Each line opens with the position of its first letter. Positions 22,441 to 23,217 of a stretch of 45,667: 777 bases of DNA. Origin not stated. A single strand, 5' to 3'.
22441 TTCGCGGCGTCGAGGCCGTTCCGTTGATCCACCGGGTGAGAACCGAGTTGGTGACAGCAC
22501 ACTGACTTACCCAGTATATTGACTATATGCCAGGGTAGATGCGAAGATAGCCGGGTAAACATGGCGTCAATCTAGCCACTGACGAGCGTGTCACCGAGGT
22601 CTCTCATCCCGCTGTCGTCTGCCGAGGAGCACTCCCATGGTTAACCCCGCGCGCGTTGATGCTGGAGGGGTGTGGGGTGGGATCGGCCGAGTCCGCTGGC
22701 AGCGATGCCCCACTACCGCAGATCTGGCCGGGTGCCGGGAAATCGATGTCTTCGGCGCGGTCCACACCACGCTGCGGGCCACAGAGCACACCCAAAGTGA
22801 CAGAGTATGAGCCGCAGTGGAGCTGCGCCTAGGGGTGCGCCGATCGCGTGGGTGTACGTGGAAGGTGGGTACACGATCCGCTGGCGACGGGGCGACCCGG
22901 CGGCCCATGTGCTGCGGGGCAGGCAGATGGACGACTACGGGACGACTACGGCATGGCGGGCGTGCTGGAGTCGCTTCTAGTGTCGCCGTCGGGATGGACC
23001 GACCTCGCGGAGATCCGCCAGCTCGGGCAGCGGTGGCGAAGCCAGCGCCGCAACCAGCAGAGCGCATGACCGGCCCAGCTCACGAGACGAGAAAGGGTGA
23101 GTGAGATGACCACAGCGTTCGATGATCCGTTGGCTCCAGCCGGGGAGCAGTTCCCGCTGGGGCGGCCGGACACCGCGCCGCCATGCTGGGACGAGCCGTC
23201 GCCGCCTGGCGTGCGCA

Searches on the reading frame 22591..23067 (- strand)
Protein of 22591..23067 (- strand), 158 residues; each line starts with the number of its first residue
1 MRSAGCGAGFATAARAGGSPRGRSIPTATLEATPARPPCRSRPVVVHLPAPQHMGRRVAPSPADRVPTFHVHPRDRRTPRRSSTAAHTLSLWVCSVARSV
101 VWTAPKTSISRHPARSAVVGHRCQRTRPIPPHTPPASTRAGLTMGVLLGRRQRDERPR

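Call 54: search_protein_families(library=pfam, proteins=[window:22591-23067:-], max_evalue=0.001)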
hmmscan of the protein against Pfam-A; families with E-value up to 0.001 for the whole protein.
window:22591-23067:- (158 aa): 0 families
